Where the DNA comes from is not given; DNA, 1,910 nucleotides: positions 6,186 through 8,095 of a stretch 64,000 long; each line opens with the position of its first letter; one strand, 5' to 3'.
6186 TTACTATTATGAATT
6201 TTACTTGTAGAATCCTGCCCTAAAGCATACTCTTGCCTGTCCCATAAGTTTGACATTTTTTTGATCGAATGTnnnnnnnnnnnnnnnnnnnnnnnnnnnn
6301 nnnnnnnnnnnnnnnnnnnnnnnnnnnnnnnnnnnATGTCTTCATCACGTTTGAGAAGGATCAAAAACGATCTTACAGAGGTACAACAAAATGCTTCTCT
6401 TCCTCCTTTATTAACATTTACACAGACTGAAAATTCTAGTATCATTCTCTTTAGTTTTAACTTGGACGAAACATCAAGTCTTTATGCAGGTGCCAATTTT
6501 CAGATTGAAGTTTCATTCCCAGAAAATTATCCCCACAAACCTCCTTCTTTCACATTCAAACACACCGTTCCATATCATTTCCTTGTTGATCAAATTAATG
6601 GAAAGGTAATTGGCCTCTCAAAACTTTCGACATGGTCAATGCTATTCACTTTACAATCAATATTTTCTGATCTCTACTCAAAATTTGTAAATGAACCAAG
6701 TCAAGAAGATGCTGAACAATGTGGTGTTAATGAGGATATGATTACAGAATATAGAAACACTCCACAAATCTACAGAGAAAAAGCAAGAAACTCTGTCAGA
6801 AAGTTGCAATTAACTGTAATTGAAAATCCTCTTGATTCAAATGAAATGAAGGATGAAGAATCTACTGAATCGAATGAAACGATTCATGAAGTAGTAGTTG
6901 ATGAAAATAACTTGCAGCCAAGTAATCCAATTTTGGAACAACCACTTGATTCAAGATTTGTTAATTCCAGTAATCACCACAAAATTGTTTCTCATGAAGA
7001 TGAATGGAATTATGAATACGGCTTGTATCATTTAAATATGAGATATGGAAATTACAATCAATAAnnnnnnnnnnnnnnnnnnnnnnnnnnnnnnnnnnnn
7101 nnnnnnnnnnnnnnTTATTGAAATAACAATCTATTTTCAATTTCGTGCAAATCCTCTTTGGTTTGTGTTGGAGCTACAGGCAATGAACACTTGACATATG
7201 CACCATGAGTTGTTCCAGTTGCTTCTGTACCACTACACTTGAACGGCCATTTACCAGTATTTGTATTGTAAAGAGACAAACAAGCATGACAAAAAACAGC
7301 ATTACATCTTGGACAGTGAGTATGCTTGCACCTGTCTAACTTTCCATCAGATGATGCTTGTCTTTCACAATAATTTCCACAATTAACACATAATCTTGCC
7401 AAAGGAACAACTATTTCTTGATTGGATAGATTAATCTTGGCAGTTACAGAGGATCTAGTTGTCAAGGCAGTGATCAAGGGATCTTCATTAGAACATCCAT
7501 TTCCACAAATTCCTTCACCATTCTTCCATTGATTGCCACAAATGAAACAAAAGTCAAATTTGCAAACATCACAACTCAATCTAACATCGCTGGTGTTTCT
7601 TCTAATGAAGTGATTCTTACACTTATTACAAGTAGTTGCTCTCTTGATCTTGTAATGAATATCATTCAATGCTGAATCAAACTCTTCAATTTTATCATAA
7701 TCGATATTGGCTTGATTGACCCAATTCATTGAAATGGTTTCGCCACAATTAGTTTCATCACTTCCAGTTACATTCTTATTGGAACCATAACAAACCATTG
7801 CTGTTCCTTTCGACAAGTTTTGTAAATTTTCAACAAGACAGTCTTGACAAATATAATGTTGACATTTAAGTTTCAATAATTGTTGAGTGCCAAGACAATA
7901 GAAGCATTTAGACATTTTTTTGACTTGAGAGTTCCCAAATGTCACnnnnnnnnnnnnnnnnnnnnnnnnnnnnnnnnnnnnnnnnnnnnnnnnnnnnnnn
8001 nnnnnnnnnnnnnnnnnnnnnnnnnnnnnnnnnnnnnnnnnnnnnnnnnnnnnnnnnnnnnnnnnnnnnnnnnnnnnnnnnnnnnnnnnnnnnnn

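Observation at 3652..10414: Six adjacent genes encode a complete ubiquitin-like conjugation toolkit (E1, two E2-fold proteins, RBR-like E3, small UBL, USP protease)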

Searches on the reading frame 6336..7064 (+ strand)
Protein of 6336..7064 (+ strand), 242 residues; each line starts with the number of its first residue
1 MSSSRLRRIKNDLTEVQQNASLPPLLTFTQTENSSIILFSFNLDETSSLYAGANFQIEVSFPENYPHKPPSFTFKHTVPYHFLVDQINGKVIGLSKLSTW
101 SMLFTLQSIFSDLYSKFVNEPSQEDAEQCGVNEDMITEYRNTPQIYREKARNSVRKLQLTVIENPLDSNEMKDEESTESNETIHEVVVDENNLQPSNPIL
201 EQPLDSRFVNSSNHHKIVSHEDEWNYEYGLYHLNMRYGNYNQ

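Call 3: search_protein_families(library=pfam, proteins=[window:6336-7064:+], max_evalue=1)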
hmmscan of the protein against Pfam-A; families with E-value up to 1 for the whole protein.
window:6336-7064:+ (242 aa): 4 families
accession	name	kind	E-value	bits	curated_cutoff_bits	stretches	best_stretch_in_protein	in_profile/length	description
PF00179.31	UQ_con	-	4.3e-17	62.5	27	1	10-152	3-138/140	Ubiquitin-conjugating enzyme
PF05773.27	RWD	-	2e-05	25.2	22.8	1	35-78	30-74/112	RWD domain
PF24384.1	Ig_TMM62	-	0.063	13.4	27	0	203-221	12-30/128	TMEM62 Ig-like domain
PF18548.6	MetOD2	-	0.57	10.6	30.6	1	123-186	9-66/88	Metanogen output domain 2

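Call 20: search_solved_structures(query=window:6336-7064:+, max_evalue=0.01, show_alignments=3)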
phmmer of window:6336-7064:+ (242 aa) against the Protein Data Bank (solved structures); distinct sequences matched with E-value up to 0.01: 205 (the best 60 are shown).
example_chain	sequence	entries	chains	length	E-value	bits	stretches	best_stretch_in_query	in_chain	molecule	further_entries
5v0r_A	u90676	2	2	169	6.9e-09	39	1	2-157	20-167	Ubiquitin-conjugating enzyme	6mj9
8pjn_2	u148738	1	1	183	5.3e-08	36.2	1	48-167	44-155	Ubiquitin-conjugating enzyme E2 H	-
1tte_A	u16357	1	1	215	7.4e-08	35.7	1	3-131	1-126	Ubiquitin-conjugating enzyme E2-24 kDa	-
2z5d_A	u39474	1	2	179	1.4e-07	34.8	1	48-157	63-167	Ubiquitin-conjugating enzyme E2 H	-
7oik_B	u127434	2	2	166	2.5e-07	33.9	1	6-140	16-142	Ubiquitin-conjugating enzyme E2 L3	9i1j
4q5e_C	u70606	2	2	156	2.6e-07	33.9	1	7-141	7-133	Ubiquitin-conjugating enzyme E2 L3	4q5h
7b5l_D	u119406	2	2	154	2.7e-07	33.8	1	7-141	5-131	Ubiquitin-conjugating enzyme E2 L3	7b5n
6n13_C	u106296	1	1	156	3.1e-07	33.6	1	7-141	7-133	Ubiquitin-conjugating enzyme E2 L3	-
1fxt_A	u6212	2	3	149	4.4e-07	33.1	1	4-132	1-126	UBIQUITIN-CONJUGATING ENZYME E2-24 KDA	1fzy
5tte_E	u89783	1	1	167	4.7e-07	33.1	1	7-139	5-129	Ubiquitin-conjugating enzyme E2 L3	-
3sqv_C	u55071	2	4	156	5.2e-07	32.9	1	7-138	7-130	Ubiquitin-conjugating enzyme E2 L3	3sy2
7v8f_A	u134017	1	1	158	5.4e-07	32.8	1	7-138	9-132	Ubiquitin-conjugating enzyme E2 L3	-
9sdy_G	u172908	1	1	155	5.6e-07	32.8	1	30-141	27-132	L3A2-1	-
9sdx_G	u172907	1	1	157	5.7e-07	32.8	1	30-141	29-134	L3A2-1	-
5udh_C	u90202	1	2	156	6.2e-07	32.7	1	7-138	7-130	Ubiquitin-conjugating enzyme E2 L3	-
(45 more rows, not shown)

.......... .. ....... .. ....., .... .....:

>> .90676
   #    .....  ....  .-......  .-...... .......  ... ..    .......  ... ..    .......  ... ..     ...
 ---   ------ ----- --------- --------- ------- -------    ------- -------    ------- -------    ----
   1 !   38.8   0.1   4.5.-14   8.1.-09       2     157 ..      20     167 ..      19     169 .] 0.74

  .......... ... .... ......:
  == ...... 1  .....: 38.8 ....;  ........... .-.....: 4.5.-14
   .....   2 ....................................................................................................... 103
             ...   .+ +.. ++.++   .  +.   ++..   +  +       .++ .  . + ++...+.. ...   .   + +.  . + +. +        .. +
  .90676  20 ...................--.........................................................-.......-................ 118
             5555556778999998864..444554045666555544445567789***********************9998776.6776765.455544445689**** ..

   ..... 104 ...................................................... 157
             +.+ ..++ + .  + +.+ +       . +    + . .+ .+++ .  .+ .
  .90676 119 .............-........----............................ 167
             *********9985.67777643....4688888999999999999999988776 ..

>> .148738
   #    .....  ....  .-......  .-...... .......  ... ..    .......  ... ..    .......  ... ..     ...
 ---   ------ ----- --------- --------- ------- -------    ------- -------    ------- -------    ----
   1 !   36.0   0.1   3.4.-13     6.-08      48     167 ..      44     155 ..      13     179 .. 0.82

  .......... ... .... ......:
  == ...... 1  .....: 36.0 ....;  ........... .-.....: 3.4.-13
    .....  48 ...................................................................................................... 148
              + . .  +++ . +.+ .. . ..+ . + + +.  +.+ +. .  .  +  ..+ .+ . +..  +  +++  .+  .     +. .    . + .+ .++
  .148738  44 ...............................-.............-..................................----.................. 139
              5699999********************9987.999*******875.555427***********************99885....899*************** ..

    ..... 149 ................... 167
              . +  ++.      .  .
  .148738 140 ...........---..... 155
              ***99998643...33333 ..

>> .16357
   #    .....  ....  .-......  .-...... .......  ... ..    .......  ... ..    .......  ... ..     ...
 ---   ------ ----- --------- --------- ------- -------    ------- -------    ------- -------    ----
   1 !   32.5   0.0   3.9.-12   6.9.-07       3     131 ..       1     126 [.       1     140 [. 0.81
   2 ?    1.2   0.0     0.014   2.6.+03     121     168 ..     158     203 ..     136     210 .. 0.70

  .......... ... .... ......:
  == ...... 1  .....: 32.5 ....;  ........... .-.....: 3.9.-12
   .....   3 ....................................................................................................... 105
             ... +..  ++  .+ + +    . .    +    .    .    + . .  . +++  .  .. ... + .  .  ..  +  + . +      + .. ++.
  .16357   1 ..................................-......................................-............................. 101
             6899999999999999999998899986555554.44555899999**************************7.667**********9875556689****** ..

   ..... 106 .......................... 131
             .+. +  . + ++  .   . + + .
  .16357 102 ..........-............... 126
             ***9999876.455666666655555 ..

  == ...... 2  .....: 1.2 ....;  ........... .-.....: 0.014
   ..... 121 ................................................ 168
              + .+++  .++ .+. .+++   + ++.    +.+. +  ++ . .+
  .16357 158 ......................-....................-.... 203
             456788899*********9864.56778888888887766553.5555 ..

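Call 48: list_cluster_members(proteins=[window:6336-7061:+, window:7118-7915:-, P0041, P0001])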
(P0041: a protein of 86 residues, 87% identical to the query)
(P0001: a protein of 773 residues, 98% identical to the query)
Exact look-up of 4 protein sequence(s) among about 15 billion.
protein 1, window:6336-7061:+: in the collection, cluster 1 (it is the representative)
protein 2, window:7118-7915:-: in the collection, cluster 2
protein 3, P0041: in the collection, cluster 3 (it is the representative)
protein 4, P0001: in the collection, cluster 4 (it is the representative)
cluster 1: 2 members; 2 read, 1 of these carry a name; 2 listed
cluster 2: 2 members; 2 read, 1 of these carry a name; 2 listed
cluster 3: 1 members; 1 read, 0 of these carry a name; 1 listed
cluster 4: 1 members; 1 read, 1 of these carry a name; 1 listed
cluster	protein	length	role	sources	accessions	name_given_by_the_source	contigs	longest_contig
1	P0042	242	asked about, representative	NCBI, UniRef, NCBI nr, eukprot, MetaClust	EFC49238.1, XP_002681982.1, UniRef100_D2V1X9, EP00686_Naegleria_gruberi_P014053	predicted protein [Naegleria gruberi] | Predicted protein n=1 Tax=Naegleria gruberi TaxID=5762 RepID=D2V1X9_NAEGR | uncharacterized protein NAEGRDRAFT_62733 [Naegleria gruberi]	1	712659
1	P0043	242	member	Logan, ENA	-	-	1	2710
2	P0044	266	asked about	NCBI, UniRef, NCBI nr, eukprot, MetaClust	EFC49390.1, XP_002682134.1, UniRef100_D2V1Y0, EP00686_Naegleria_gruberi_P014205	hypothetical protein NAEGRDRAFT_78190 [Naegleria gruberi] | RING-type domain-containing protein n=1 Tax=Naegleria gruberi TaxID=5762 ... | uncharacterized protein NAEGRDRAFT_78190 [Naegleria gruberi]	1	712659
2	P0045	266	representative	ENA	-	-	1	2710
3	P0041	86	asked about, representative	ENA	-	-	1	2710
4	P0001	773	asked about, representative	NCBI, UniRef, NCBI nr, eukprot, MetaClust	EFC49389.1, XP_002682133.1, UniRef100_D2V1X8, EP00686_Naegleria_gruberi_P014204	ubiquitin activating enzyme E1 [Naegleria gruberi] | Ubiquitin activating enzyme E1 n=1 Tax=Naegleria gruberi TaxID=5762 RepID=D2V1X8_NAEGR | XP_002682133.1 ubiquitin activating enzyme E1 [Naegleria gruberi strain NEG-M]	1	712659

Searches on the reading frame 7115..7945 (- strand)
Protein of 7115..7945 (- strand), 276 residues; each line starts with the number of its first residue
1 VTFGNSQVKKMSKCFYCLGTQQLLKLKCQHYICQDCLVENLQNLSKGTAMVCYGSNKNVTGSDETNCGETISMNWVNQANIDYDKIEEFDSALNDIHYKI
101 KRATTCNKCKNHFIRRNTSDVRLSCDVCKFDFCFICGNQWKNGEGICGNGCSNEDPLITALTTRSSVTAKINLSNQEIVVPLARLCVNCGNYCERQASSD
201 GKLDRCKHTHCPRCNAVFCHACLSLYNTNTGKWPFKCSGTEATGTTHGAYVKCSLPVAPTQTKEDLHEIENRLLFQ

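Call 3: search_protein_families(library=pfam, proteins=[window:7115-7945:-], max_evalue=1)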
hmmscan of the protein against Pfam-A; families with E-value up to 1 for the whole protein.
window:7115-7945:- (276 aa): 5 families
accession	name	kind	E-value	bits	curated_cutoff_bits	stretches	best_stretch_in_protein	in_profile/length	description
PF22191.2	IBR_1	-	1.1e-05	25.6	27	2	104-143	4-42/47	IBR domain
PF01485.27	IBR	-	0.00022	21.7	24.3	2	101-143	16-62/65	IBR domain, a half RING-finger domain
PF14634.12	zf-RING_5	-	0.0049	17.3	27.9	1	13-41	4-33/43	zinc-RING finger domain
PF13445.12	zf-RING_UBOX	-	0.031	14.7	25.2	1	21-48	11-34/39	RING-type zinc-finger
PF01197.23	Ribosomal_L31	-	0.23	12.1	27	1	94-130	3-39/65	Ribosomal protein L31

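Call 18: search_protein_families(library=pfam, proteins=[window:7118-7915:-], max_evalue=0.1)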
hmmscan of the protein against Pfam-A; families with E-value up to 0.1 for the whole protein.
seq(266 aa): 4 families
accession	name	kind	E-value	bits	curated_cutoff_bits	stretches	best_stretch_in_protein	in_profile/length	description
PF22191.2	IBR_1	-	1.7e-05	25.1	27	1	94-133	4-42/47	IBR domain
PF01485.27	IBR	-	4.8e-05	23.8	24.3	2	91-133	16-62/65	IBR domain, a half RING-finger domain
PF14634.12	zf-RING_5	-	0.0046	17.3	27.9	1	3-31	4-33/43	zinc-RING finger domain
PF13445.12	zf-RING_UBOX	-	0.03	14.8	25.2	1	11-38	11-34/39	RING-type zinc-finger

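Call 52: search_solved_structures(query=window:7118-7915:-, max_evalue=1, show_alignments=2)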
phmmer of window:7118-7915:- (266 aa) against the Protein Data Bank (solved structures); distinct sequences matched with E-value up to 1: 9.
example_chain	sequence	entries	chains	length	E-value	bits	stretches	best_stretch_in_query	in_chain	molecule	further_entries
7od1_A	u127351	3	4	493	0.021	17.6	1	195-241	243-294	E3 ubiquitin-protein ligase ARIH2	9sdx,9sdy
9t7v_H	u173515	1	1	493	0.022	17.5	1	195-241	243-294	E3 ubiquitin-protein ligase ARIH2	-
7oni_H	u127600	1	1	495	0.022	17.5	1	195-241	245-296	E3 ubiquitin-protein ligase ARIH2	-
5w6f_A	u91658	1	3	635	0.08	15.7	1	61-128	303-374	tailspike protein 3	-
6nw9_A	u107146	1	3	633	0.081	15.7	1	61-128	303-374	Tailspike protein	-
2csy_A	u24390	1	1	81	0.15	14.8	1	3-32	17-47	Zinc finger protein 183-like 1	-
6hiv_Bh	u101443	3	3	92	0.41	13.3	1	176-230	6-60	mL100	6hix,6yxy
7aoi_Bh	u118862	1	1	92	0.45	13.2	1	176-230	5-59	mL100,mL100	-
1y02_A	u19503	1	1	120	0.54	13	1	95-137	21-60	FYVE-RING finger protein SAKURA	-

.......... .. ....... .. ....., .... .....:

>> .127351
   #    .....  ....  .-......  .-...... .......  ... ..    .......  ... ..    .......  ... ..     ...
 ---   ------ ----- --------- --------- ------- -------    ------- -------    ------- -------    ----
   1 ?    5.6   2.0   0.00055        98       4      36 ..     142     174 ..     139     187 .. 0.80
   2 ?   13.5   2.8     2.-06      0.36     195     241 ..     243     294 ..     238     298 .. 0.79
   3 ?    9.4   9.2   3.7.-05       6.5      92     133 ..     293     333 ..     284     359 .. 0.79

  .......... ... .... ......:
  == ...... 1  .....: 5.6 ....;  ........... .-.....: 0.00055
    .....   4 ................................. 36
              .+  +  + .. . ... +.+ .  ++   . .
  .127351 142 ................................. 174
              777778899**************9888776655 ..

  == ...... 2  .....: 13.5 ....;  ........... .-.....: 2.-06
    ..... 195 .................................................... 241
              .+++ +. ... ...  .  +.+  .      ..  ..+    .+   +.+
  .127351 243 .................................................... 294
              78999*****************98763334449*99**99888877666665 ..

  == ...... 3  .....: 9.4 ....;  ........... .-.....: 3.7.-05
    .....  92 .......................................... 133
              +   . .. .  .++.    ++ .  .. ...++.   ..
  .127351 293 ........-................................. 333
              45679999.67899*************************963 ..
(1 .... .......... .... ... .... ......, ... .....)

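Call 80: find_related_loci(query=window:7118-7915:-, collection=viral_contigs, flank=5000)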
Query window:7118-7915:- (266 aa) in viral_contigs; peptide patterns used: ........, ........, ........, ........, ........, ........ (x = any residue, [..] = any of these).
14 stretches matched a pattern, but none encodes a relative of the query by tblastn (E <= 1e-3).
